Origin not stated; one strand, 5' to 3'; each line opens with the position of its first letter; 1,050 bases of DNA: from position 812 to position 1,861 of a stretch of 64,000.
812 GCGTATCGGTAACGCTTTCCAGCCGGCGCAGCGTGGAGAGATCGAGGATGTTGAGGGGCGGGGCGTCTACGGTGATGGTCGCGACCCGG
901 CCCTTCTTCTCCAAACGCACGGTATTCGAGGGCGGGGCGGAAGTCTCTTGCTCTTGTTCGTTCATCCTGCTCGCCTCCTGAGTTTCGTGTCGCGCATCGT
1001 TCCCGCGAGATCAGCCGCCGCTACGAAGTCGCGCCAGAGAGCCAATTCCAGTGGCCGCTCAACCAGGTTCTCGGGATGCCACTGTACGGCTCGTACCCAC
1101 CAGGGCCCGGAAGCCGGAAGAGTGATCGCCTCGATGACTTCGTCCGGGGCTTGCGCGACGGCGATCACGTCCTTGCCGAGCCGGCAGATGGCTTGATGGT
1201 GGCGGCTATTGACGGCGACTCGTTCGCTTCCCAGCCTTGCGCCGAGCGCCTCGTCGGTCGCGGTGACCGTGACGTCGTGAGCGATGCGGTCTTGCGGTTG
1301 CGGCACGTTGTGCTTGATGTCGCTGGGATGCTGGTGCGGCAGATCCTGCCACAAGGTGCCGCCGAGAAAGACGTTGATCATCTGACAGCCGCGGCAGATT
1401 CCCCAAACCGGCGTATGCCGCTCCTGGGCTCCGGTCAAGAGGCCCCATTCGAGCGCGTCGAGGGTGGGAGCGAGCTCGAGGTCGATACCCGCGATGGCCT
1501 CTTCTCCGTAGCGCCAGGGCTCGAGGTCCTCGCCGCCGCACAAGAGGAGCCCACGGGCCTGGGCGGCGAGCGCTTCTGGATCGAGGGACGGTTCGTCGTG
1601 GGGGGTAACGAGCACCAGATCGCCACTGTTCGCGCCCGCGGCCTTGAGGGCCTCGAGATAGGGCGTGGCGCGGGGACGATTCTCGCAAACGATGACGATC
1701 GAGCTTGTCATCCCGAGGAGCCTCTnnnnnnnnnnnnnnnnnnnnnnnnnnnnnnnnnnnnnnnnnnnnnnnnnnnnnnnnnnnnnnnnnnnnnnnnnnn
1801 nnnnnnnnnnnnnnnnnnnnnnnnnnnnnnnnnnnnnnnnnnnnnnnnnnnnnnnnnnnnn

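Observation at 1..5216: Tightly coupled six-gene catabolic operon: ECH - ALDH - thiolase - PuuD-like hydrolase - ECH - ECH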

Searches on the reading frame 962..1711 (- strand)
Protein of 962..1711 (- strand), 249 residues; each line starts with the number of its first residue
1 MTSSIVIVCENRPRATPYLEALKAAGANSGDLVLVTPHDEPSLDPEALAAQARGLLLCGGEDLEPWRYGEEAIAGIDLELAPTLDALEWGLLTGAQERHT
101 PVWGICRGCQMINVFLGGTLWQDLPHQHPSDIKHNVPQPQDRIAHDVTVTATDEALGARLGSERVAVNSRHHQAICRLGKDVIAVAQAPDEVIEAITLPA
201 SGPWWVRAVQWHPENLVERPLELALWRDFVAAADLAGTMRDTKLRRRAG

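Call 5: search_protein_families(library=ncbifam, proteins=[window:962-1711:-], max_evalue=0.00001)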
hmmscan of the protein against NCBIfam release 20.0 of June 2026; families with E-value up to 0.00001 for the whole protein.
window:962-1711:- (249 aa): 3 families
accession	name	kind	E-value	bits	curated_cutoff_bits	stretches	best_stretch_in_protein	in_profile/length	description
NF008471.0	PRK11366.1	equivalog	7.6e-17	61.6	266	1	24-233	33-244/254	gamma-glutamyl-gamma-aminobutyrate hydrolase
NF045546.1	GCDPHdlase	equivalog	3e-10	40.5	250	0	52-132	55-126/198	gamma-glutamyl-CDP-amidate hydrolase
NF001975.0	PRK00758.1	equivalog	3.9e-06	26.6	198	0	96-214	65-164/185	GMP synthase subunit A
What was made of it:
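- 962..1711 (-): C26-family gamma-glutamyl-type cysteine hydrolase, 249 aa, with triad Cys106/His212/Glu214 and S1 residue Gln110. PuuD equivalog 61.6 bits against a cutoff of 266 (call 5).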

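Call 6: search_protein_families(library=pfam, proteins=[window:962-1711:-], max_evalue=0.001)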
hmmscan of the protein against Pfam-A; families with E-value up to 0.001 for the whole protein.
window:962-1711:- (249 aa): 2 families
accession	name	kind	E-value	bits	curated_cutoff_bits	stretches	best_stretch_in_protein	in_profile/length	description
PF07722.19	Peptidase_C26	-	1.9e-43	149.2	20.5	1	27-214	34-219/219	Peptidase C26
PF00117.34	GATase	-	1.3e-07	31.9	22.8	1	95-215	68-173/190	Glutamine amidotransferase class-I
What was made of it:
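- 962..1711 (-): Pfam Peptidase_C26 149 bits (call 6).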

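Call 10: find_homologous_proteins(query=window:962-1711:-, max_evalue=1e-10)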
Query window:962-1711:- (249 aa): 2503 proteins with E <= 1e-10 among 8000 candidates; the best 120 are listed.
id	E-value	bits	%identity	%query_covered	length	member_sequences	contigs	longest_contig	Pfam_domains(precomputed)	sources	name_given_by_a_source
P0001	1.8e-165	567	100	100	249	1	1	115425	PF07722.20,PF00117.35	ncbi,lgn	-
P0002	5.6e-112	391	67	100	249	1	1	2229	PF07722.20,PF00117.35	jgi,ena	-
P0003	8.0e-108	378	69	100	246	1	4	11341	PF07722.20,PF00117.35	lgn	-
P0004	2.4e-74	268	52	93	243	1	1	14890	PF07722.20,PF00117.35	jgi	jgi:putative glutamine amidotransferase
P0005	6.9e-72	260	51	93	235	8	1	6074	PF07722.20,PF00117.35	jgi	jgi:putative glutamine amidotransferase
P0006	5.5e-71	257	50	94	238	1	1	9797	PF07722.20,PF00117.35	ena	-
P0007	2.9e-70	255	53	93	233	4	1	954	PF07722.20,PF00117.35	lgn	-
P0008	2.8e-69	251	53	90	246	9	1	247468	PF07722.20,PF00117.35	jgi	-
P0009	7.7e-69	250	52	92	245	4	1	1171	PF07722.20,PF00117.35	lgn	-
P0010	9.1e-69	250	50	94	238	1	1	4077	PF07722.20,PF00117.35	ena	-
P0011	1.0e-68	250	50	94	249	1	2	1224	PF07722.20,PF00117.35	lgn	-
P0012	1.6e-68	249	51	93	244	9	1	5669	PF07722.20,PF00117.35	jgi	-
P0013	1.6e-68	249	53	92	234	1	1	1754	PF07722.20,PF00117.35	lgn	-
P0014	3.0e-68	248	53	92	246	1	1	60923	PF07722.20,PF00117.35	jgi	jgi:putative glutamine amidotransferase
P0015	4.0e-68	248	54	87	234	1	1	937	PF07722.20,PF00117.35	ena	-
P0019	9.5e-68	246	53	92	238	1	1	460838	PF07722.20,PF00117.35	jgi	jgi:putative glutamine amidotransferase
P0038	2.0e-66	242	50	96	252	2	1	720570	PF07722.20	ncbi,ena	-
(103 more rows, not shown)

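Call 11: find_encoding_contigs(protein=P0001, flank=10000, max_places=6)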
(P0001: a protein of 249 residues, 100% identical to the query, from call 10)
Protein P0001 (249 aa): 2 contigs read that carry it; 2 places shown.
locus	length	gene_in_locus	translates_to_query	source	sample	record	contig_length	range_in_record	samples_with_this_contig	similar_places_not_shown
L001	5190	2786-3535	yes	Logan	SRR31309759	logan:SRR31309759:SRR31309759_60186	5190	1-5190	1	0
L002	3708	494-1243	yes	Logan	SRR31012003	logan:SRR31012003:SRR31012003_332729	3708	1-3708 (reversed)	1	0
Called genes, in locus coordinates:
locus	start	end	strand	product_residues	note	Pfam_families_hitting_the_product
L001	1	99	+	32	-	?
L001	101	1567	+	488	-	PF00171:Aldedh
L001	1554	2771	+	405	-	PF00108:Thiolase_N, PF00109:ketoacyl-synt (weak), PF02803:Thiolase_C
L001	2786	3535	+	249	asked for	PF07722:Peptidase_C26, PF00117:GATase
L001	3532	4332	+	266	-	PF00378:ECH_1, PF16113:ECH_2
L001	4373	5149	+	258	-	PF00378:ECH_1, PF16113:ECH_2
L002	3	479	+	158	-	?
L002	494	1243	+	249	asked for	PF07722:Peptidase_C26, PF00117:GATase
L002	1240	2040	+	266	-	PF00378:ECH_1, PF16113:ECH_2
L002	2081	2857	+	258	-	PF00378:ECH_1, PF16113:ECH_2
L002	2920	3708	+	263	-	?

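Call 14: find_encoding_contigs(protein=P0003, flank=10000, max_places=4)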
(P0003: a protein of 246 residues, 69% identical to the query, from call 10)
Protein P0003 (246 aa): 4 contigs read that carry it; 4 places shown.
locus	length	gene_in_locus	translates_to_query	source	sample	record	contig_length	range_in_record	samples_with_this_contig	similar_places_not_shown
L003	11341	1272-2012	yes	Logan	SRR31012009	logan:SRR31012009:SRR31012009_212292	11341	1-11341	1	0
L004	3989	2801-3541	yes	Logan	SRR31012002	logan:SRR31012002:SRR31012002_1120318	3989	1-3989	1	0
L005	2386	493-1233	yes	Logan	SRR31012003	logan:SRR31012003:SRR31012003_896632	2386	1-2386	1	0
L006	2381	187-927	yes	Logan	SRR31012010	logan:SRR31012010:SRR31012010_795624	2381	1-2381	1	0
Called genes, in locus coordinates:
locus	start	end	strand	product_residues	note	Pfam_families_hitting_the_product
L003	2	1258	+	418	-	?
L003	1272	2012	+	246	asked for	PF07722:Peptidase_C26, PF00117:GATase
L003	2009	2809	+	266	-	PF00378:ECH_1, PF16113:ECH_2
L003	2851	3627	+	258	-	PF00378:ECH_1, PF16113:ECH_2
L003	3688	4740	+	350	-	-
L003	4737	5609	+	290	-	PF04909:Amidohydro_2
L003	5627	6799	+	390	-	PF00266:Aminotran_5, PF22580:KYNU_C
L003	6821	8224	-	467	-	PF04389:Peptidase_M28, PF01546:Peptidase_M20 (weak)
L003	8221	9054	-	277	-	PF00158:Sigma54_activat, PF07728:AAA_5 (weak), PF14532:Sigma54_activ_2, PF25601:AAA_lid_14, PF02954:HTH_8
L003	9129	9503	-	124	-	PF02410:RsfS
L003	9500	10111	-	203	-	PF01467:CTP_transf_like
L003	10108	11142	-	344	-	PF01018:GTP1_OBG, PF01926:MMR_HSR1, PF02421:FeoB_N (weak)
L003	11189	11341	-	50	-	?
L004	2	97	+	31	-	?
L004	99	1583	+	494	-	PF00171:Aldedh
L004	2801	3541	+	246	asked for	PF07722:Peptidase_C26, PF00117:GATase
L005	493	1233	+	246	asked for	PF07722:Peptidase_C26, PF00117:GATase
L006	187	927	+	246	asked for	PF07722:Peptidase_C26, PF00117:GATase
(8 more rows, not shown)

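Call 15: find_encoding_contigs(protein=P0004, flank=10000, max_places=3)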
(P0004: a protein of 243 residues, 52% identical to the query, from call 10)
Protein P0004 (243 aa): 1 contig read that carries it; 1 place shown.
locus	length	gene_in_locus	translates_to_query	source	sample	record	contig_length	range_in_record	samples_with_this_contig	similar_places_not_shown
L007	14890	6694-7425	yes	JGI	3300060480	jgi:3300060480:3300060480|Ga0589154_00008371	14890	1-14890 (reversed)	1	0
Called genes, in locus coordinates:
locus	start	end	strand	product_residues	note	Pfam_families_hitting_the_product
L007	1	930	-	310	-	?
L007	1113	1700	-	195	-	PF00574:CLP_protease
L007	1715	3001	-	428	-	PF05697:Trigger_N, PF05698:Trigger_C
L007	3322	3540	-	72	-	PF02597:ThiS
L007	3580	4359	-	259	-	-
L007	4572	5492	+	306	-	PF00378:ECH_1, PF16113:ECH_2, PF00378:ECH_1 (weak)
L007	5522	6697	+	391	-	PF00108:Thiolase_N, PF00109:ketoacyl-synt (weak), PF02803:Thiolase_C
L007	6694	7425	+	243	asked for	PF07722:Peptidase_C26, PF00117:GATase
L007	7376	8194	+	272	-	PF00378:ECH_1, PF16113:ECH_2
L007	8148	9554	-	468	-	PF04389:Peptidase_M28, PF01546:Peptidase_M20 (weak)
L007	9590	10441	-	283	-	PF00158:Sigma54_activat, PF14532:Sigma54_activ_2, PF07728:AAA_5 (weak), PF25601:AAA_lid_14, PF02954:HTH_8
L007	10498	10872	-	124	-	PF02410:RsfS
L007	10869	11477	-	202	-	PF01467:CTP_transf_like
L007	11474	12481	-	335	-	PF01018:GTP1_OBG, PF01926:MMR_HSR1, PF02421:FeoB_N (weak)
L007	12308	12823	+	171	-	-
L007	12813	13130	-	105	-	PF00829:Ribosomal_L21p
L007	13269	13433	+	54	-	-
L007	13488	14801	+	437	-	PF05598:DUF772, PF01609:DDE_Tnp_1, PF13751:DDE_Tnp_1_6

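Call 17: search_protein_families(library=ncbifam, proteins=[L003:3688-4740:+, L003:4737-5609:+, L003:5627-6799:+, L003:2851-3627:+, L007:4572-5492:+, L007:7376-8194:+, L007:5522-6697:+], max_evalue=0.00001)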
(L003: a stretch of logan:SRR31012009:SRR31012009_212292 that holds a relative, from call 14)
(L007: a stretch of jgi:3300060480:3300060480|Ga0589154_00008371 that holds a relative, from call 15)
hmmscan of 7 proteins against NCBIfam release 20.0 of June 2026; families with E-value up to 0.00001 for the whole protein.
L003:3688-4740:+ (350 aa): 0 families

L003:4737-5609:+ (290 aa): 0 families

L003:5627-6799:+ (390 aa): 18 families
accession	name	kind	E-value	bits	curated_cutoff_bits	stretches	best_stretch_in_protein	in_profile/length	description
TIGR01814.1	kynureninase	equivalog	1.4e-41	142.8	246.4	1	16-388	13-399/400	kynureninase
TIGR01977.1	am_tr_V_EF2568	hypoth_equivalog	2.8e-24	85.8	377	1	73-385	51-374/376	cysteine desulfurase family protein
TIGR01979.1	sufS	subfamily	1.4e-20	73.5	475.1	1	17-339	4-336/403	SufS family cysteine desulfurase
TIGR04343.1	egtE_PLP_lyase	equivalog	1.9e-16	59.8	400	1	78-255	66-236/370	ergothioneine biosynthesis PLP-dependent enzyme EgtE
NF040779.1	Sec_lyase_SclA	exception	7.1e-14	51.5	525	1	84-353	62-327/378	selenocysteine lyase SclA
TIGR03402.1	FeS_nifS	equivalog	1.5e-11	43.7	530.75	1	100-237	77-213/379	cysteine desulfurase NifS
TIGR01976.1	am_tr_V_VC1184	hypoth_equivalog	5.5e-11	42.4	352.35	1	128-354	126-356/401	cysteine desulfurase-like protein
NF002806.0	PRK02948.1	subfamily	4.4e-10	39.1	304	1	104-239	83-217/381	IscS subfamily cysteine desulfurase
NF006791.0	PRK09295.1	equivalog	3.8e-09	36.1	661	1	130-310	135-312/406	cysteine desulfurase SufS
NF010611.0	PRK14012.1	equivalog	3.9e-09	35.9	548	1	105-236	92-224/406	IscS subfamily cysteine desulfurase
TIGR03403.1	nifS_epsilon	equivalog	4.3e-09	35.7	587.7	1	107-248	88-226/382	NifS family cysteine desulfurase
NF045640.1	AspGlyoxATaseBhcA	equivalog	6.7e-09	35.1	650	1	144-322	113-290/395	L-aspartate--glyoxylate aminotransferase BhcA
TIGR02006.1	IscS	equivalog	1.4e-08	34.1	643.2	1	104-236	87-220/402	IscS subfamily cysteine desulfurase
NF051467.1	peri_mod_PvdN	equivalog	6.6e-08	31.6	650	1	15-386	42-423/425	pyoverdine-tailoring periplasmic protein PvdN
TIGR03301.1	PhnW-AepZ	equivalog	1.3e-07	31.4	360.8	1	150-325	117-285/355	2-aminoethylphosphonate aminotransferase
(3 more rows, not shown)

L003:2851-3627:+ (258 aa): 73 families (the best 25 are shown)
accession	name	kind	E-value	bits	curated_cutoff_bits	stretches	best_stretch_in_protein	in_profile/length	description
NF004475.0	PRK05809.1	subfamily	4.6e-85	285.2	394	1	4-254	5-256/260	short-chain-enoyl-CoA hydratase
NF004517.0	PRK05862.1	equivalog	5.2e-81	271.9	396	1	3-255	4-254/257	enoyl-CoA hydratase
NF007239.0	PRK09674.1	equivalog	3.3e-79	266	371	1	4-257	5-256/257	2,3-dehydroadipyl-CoA hydratase PaaF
NF006007.0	PRK08138.1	subfamily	8.8e-79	264.5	355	1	8-257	13-260/261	enoyl-CoA hydratase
NF051848.1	EnCoAHydtEchA19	equivalog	3.4e-71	239.8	400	1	5-257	2-257/258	enoyl-CoA hydratase EchA19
NF005802.0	PRK07657.1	equivalog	8.4e-70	235.3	363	1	9-257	10-259/260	enoyl-CoA hydratase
NF004634.0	PRK05980.1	equivalog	6.7e-69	232.2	375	1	1-254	1-259/263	crotonase/enoyl-CoA hydratase family protein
NF005803.0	PRK07658.1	equivalog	4.5e-68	229.4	313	1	5-257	4-256/257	enoyl-CoA hydratase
NF006566.0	PRK09076.1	subfamily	8.1e-65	219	286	1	4-256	6-258/260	enoyl-CoA hydratase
NF042430.2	EnCoAhydt_DpgD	equivalog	9.2e-61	205.5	400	1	8-257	2-257/258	enoyl-CoA-hydratase DpgD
NF004781.0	PRK06127.1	subfamily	1.1e-60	205.5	291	1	3-257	11-268/269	enoyl-CoA hydratase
NF004840.0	PRK06190.1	equivalog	2.1e-59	201.3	253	1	3-230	4-231/260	enoyl-CoA hydratase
NF004796.0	PRK06144.1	subfamily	1.3e-56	192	272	1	3-257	8-261/262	enoyl-CoA hydratase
NF006100.0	PRK08252.1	subfamily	1.3e-56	192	282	1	3-257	3-253/254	crotonase/enoyl-CoA hydratase family protein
NF006699.0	PRK09245.1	subfamily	3.6e-56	190.3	354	1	2-257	2-265/266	crotonase/enoyl-CoA hydratase family protein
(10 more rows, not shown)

L007:4572-5492:+ (306 aa): 73 families (the best 25 are shown)
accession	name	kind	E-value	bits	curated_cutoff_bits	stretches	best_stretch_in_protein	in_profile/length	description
NF005803.0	PRK07658.1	equivalog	2.3e-58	197.6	313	2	19-210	5-195/257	enoyl-CoA hydratase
NF006007.0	PRK08138.1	subfamily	7.5e-56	189.4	355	2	14-209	6-198/261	enoyl-CoA hydratase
NF006566.0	PRK09076.1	subfamily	4.9e-55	186.9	286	2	17-210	6-198/260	enoyl-CoA hydratase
NF004475.0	PRK05809.1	subfamily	2.7e-53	181.1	394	2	21-212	9-200/260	short-chain-enoyl-CoA hydratase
NF007239.0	PRK09674.1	equivalog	4.2e-52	177.1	371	2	21-209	9-194/257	2,3-dehydroadipyl-CoA hydratase PaaF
NF005802.0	PRK07657.1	equivalog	1.5e-51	175.4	363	2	19-208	6-196/260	enoyl-CoA hydratase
NF004517.0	PRK05862.1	equivalog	3.3e-47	161.1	396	2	21-205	9-190/257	enoyl-CoA hydratase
NF051848.1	EnCoAHydtEchA19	equivalog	8.7e-46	156.6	400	2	22-208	6-194/258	enoyl-CoA hydratase EchA19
NF004634.0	PRK05980.1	equivalog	3.2e-43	148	375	2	17-211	4-202/263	crotonase/enoyl-CoA hydratase family protein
TIGR02280.1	PaaB1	equivalog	2.3e-41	142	345.15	2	20-207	3-191/256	2-(1,2-epoxy-1,2-dihydrophenyl)acetyl-CoA isomerase PaaG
NF008363.0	PRK11154.1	equivalog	1.6e-39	135.6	869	1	23-289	13-284/708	fatty acid oxidation complex subunit alpha FadJ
NF004781.0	PRK06127.1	subfamily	2.8e-38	132.1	291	1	12-202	7-199/269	enoyl-CoA hydratase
NF042430.2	EnCoAhydt_DpgD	equivalog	1.9e-36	125.8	400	1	20-210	1-196/258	enoyl-CoA-hydratase DpgD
NF004796.0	PRK06144.1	subfamily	3.7e-36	124.9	272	1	12-206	4-200/262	enoyl-CoA hydratase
NF046063.1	oxepin_alt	equivalog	4.7e-35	121.3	300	2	23-207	7-193/254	oxepin-CoA hydrolase, alternative type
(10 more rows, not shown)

L007:7376-8194:+ (272 aa): 73 families (the best 25 are shown)
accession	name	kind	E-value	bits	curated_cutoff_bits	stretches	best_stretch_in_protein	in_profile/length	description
NF004475.0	PRK05809.1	subfamily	1.7e-88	296.5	394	1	18-270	5-258/260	short-chain-enoyl-CoA hydratase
NF007239.0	PRK09674.1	equivalog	8.1e-82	274.5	371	1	17-272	4-257/257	2,3-dehydroadipyl-CoA hydratase PaaF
NF004517.0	PRK05862.1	equivalog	4.8e-80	268.8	396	1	16-270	3-255/257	enoyl-CoA hydratase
NF006007.0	PRK08138.1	subfamily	4.8e-77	258.8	355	1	18-272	9-261/261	enoyl-CoA hydratase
NF051848.1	EnCoAHydtEchA19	equivalog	1.4e-76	257.5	400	1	22-272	5-258/258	enoyl-CoA hydratase EchA19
NF005802.0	PRK07657.1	equivalog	2.8e-72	243.4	363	1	22-271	9-259/260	enoyl-CoA hydratase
NF004634.0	PRK05980.1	equivalog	6e-72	242.2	375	1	15-270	1-261/263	crotonase/enoyl-CoA hydratase family protein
NF005803.0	PRK07658.1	equivalog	9.3e-70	234.9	313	1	21-272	6-257/257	enoyl-CoA hydratase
NF006566.0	PRK09076.1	subfamily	1.5e-65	221.4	286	1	16-270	4-258/260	enoyl-CoA hydratase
NF004781.0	PRK06127.1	subfamily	5.5e-64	216.4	291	1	14-272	8-269/269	enoyl-CoA hydratase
NF004840.0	PRK06190.1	equivalog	2.2e-62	211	253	1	16-244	3-231/260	enoyl-CoA hydratase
NF042430.2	EnCoAhydt_DpgD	equivalog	4.4e-62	209.9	400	1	22-272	2-258/258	enoyl-CoA-hydratase DpgD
NF006699.0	PRK09245.1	subfamily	7.6e-61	205.7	354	1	15-271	1-265/266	crotonase/enoyl-CoA hydratase family protein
NF006100.0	PRK08252.1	subfamily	1.3e-59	201.8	282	1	15-272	1-254/254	crotonase/enoyl-CoA hydratase family protein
NF004796.0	PRK06144.1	subfamily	1.2e-57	195.3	272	1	16-272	7-262/262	enoyl-CoA hydratase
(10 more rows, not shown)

L007:5522-6697:+ (391 aa): 47 families (the best 25 are shown)
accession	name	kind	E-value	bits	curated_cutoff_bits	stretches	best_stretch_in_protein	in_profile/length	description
TIGR01930.1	AcCoA-C-Actrans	subfamily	3.6e-136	454.1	240.55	1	6-385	5-384/385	acetyl-CoA C-acyltransferase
NF004206.0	PRK05656.1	subfamily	1.6e-126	422.5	688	1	6-387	10-392/392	acetyl-CoA C-acetyltransferase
NF006552.0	PRK09051.1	subfamily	3.7e-125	418.2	565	1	5-387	11-394/395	beta-ketothiolase BktB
NF004853.0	PRK06205.1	subfamily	6.3e-124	414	551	1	3-387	7-402/404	acetyl-CoA C-acetyltransferase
NF006551.0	PRK09050.1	subfamily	4.2e-115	385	605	1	5-387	9-400/401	3-oxoadipyl-CoA thiolase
NF006086.0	PRK08235.1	equivalog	1e-114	383.7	526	1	5-386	9-391/393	acetyl-CoA C-acetyltransferase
NF042999.1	bketothiol_BktB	equivalog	4.7e-114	381.7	725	1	4-387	9-393/394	beta-ketothiolase BktB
TIGR02430.1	pcaF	equivalog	1.2e-113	380.2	597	1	5-387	8-399/400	3-oxoadipyl-CoA thiolase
NF042967.1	AcCoAtase_PhaA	equivalog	3.2e-105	352.5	740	1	5-387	9-395/396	acetyl-CoA acetyltransferase PhaA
NF005404.0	PRK06954.1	subfamily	4.2e-103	345.4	687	1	3-383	12-392/397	acetyl-CoA C-acetyltransferase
NF006001.0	PRK08131.1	equivalog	3.1e-102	342.5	622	1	6-387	10-399/401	3-oxoadipyl-CoA thiolase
NF005890.0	PRK07851.1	equivalog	1.1e-97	327.6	580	2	151-387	171-404/406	acetyl-CoA C-acetyltransferase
NF005152.0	PRK06633.1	equivalog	2.7e-96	322.6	675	1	7-385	12-389/392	acetyl-CoA C-acetyltransferase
NF006030.0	PRK08170.1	equivalog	4.9e-95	318.8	593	2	142-387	173-432/434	acetyl-CoA C-acetyltransferase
NF006510.0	PRK08947.1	equivalog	2.5e-92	309.8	519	1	6-387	10-386/387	acetyl-CoA C-acyltransferase FadA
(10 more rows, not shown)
